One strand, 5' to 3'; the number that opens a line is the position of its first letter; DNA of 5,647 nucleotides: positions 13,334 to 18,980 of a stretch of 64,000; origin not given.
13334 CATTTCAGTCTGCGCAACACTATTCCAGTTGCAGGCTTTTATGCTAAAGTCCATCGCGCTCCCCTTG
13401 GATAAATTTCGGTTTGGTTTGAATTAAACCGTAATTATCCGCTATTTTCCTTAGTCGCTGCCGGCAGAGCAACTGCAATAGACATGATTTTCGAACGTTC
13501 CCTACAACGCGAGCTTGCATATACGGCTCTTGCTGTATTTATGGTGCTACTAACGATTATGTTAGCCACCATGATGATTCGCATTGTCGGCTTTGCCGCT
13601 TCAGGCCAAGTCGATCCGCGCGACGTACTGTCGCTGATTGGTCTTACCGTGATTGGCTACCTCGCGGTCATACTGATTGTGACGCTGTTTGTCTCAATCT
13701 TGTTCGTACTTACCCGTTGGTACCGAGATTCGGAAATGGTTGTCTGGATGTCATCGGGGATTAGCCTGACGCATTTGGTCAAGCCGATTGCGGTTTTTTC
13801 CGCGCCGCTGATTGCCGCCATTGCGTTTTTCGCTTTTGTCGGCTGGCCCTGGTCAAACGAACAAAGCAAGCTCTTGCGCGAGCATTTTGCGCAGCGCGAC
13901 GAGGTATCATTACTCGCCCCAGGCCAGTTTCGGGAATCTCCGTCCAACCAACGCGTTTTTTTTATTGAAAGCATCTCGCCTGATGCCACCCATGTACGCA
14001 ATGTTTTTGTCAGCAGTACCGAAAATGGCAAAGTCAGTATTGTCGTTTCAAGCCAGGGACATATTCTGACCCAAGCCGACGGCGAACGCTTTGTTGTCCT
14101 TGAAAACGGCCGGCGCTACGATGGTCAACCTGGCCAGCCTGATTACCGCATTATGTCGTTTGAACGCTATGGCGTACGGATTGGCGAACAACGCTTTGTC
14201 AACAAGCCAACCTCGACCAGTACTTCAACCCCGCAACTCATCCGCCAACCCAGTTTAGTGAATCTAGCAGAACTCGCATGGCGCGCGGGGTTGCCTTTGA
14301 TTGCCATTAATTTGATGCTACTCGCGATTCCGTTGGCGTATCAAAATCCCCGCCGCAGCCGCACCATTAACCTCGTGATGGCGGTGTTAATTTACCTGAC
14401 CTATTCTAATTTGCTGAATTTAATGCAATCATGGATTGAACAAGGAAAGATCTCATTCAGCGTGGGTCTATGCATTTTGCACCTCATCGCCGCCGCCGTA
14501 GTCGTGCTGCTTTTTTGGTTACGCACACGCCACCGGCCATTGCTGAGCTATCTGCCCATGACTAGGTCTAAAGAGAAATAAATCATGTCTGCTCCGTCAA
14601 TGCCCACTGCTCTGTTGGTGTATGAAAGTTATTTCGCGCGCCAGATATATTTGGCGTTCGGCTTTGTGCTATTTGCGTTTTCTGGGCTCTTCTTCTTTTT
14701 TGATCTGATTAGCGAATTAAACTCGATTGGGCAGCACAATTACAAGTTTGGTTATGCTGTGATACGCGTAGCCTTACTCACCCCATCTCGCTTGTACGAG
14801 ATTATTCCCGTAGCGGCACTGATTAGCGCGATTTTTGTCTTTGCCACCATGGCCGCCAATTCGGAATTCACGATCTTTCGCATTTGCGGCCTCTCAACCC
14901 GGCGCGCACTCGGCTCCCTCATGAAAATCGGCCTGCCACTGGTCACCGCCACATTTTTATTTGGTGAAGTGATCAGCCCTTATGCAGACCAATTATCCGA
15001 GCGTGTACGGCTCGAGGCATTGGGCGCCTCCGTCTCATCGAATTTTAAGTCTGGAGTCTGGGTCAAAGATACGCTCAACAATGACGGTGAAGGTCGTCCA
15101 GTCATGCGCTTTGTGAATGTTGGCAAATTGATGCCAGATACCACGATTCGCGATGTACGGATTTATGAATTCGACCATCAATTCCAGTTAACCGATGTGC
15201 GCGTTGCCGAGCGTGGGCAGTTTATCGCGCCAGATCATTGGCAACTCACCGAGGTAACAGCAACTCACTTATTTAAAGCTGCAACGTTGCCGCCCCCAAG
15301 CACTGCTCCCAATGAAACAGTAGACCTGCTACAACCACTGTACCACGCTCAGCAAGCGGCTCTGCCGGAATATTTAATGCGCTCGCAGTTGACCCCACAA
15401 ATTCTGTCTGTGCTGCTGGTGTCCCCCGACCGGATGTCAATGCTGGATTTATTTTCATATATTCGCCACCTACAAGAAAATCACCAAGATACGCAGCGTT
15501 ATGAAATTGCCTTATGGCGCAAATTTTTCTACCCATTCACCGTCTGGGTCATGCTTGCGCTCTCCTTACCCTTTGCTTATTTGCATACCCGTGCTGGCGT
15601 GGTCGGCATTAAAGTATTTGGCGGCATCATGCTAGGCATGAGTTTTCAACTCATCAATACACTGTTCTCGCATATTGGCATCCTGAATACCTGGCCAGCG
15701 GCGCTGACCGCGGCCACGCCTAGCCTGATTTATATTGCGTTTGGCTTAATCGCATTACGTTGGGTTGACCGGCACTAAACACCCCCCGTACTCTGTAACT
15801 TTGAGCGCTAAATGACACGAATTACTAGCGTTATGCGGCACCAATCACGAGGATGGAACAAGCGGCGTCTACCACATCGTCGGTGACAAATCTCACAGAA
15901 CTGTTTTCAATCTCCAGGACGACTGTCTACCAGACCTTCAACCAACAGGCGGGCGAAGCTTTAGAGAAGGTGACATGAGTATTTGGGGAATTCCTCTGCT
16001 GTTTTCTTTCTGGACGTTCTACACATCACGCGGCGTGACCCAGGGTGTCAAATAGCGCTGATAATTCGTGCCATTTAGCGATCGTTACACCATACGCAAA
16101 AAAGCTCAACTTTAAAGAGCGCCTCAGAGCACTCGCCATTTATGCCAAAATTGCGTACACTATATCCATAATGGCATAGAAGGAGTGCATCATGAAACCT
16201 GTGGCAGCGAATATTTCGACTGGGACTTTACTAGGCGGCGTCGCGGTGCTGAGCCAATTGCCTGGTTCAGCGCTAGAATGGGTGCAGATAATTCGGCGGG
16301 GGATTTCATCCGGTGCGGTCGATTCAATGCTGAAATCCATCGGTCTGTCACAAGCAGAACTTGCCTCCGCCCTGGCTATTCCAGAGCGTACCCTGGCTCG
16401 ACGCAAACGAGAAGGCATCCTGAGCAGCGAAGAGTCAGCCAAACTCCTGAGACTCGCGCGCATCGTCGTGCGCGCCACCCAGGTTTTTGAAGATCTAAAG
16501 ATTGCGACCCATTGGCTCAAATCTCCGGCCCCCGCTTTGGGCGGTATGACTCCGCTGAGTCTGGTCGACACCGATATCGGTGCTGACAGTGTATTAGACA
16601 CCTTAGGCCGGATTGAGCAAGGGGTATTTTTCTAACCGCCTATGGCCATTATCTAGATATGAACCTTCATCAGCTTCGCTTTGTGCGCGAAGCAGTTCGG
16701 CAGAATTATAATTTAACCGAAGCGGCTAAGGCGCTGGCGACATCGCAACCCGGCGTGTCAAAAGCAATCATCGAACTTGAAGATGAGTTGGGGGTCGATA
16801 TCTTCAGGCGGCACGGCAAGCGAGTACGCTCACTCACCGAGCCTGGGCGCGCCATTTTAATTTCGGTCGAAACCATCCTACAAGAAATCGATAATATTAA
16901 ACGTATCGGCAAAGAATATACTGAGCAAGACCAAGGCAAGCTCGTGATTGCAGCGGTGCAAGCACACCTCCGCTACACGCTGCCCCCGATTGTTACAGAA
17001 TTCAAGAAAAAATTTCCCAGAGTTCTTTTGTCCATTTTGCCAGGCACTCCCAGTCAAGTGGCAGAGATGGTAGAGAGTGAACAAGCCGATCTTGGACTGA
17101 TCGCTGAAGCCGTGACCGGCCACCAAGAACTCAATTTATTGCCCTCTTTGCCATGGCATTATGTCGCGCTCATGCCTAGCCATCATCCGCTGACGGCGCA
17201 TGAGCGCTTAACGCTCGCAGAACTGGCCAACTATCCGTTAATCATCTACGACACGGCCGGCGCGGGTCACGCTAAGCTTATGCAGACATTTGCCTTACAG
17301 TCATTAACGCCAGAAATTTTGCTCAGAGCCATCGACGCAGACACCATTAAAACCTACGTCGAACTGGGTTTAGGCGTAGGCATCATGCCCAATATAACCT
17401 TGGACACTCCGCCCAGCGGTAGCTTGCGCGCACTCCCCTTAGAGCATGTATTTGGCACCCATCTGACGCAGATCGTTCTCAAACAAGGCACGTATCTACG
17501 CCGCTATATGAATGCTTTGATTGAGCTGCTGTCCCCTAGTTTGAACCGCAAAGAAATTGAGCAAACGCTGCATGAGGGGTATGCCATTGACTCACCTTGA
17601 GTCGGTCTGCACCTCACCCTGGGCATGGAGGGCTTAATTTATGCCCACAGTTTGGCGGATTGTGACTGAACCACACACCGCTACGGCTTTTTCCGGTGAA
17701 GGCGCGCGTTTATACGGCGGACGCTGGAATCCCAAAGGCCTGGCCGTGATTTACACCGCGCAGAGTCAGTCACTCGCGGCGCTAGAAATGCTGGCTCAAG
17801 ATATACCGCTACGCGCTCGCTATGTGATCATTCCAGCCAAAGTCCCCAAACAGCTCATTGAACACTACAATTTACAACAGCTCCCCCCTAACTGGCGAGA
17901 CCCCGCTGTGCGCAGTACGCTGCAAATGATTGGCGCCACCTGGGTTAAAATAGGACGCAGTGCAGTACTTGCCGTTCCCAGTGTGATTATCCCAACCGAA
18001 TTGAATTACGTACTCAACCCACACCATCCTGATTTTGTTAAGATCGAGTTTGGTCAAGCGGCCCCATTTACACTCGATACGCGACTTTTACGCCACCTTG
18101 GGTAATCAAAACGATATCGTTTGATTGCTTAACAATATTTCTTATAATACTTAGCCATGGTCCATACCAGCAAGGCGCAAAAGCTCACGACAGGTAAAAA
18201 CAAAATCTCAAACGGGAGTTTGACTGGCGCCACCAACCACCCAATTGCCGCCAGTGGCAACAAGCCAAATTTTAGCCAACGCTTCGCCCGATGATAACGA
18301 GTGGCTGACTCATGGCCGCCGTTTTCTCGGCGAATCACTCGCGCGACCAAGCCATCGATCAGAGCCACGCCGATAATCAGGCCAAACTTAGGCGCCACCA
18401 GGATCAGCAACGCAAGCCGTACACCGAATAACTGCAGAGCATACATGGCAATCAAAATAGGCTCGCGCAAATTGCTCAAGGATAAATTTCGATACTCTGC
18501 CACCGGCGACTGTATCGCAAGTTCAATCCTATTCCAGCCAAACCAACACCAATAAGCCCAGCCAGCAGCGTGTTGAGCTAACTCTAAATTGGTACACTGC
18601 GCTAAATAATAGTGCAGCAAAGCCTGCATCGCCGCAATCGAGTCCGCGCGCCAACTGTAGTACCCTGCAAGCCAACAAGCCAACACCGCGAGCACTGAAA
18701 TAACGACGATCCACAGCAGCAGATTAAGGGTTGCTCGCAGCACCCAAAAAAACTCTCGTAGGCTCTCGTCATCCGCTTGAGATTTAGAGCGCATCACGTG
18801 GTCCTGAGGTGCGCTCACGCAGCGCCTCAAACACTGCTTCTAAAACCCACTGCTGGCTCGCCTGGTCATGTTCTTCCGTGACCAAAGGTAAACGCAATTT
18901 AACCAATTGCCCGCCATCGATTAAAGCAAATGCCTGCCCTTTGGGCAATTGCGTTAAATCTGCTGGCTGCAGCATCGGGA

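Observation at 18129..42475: Domesticated T4SS-type IVb pilus machine: intact coupling protein and channel, but no DNA-processing or integration functions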

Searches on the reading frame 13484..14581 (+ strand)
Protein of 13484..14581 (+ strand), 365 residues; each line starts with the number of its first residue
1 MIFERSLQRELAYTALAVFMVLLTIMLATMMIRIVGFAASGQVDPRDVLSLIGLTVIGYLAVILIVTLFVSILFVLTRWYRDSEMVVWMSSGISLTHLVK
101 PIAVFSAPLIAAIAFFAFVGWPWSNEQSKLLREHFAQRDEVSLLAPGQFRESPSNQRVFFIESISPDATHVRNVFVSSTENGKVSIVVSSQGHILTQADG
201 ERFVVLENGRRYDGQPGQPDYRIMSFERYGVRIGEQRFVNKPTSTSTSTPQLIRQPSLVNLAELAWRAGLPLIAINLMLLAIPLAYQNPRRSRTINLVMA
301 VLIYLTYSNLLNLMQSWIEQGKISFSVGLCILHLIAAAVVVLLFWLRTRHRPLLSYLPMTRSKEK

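Call 6: search_protein_families(library=pfam, proteins=[window:13484-14581:+], max_evalue=0.01)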
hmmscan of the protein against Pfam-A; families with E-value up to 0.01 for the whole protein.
window:13484-14581:+ (365 aa): 1 family
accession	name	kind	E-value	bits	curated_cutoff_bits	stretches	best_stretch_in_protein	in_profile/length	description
PF03739.19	LptF_LptG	-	6.6e-53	180.4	27.9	1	7-345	3-352/353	Lipopolysaccharide export system permease LptF/LptG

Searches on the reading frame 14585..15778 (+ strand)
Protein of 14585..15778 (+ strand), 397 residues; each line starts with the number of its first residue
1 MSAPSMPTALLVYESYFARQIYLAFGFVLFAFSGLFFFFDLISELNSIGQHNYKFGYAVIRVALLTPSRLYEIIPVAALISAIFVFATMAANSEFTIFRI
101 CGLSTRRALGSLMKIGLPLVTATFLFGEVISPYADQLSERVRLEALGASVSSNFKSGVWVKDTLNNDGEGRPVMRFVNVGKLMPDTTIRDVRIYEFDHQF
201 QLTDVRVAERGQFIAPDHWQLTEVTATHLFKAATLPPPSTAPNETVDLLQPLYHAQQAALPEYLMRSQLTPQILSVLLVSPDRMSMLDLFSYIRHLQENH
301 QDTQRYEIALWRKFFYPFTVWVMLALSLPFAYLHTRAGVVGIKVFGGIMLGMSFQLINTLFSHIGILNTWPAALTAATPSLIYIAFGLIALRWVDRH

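Call 6: search_protein_families(library=pfam, proteins=[window:14585-15778:+], max_evalue=0.01)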
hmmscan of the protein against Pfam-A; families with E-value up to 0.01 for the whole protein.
window:14585-15778:+ (397 aa): 2 families
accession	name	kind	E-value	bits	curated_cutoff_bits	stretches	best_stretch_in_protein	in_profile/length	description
PF03739.19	LptF_LptG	-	1.3e-63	215.7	27.9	1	16-392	2-352/353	Lipopolysaccharide export system permease LptF/LptG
PF12942.12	Archaeal_AmoA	-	0.0066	16.6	25.6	0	317-360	83-126/183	Archaeal ammonia monooxygenase subunit A (AmoA)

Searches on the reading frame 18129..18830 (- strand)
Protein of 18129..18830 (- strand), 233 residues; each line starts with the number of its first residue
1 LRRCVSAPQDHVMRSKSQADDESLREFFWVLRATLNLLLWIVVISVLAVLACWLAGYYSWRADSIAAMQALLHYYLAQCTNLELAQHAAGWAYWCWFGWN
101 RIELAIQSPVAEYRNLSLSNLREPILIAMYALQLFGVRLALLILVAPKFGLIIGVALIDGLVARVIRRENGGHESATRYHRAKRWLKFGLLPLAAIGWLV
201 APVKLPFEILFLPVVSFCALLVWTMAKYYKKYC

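Call 3: search_protein_families(library=pfam, proteins=[window:18129-18830:-], max_evalue=0.01)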
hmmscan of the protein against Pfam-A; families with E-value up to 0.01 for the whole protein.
window:18129-18830:- (233 aa): 1 family
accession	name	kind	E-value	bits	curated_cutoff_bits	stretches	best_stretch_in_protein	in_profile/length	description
PF14348.11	DUF4400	-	8.1e-21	74.9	27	1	81-230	35-196/196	Domain of unknown function (DUF4400)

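Call 45: search_protein_families(library=ncbifam, proteins=[window:18129-18830:-], max_evalue=0.001)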
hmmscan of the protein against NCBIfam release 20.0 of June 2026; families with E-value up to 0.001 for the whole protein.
window:18129-18830:- (233 aa): 1 family
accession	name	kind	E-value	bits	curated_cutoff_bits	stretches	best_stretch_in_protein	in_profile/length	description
TIGR03747.1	conj_TIGR03747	hypoth_equivalog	6.2e-21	75.1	138.5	1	112-232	113-232/233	TIGR03747 family integrating conjugative element membrane protein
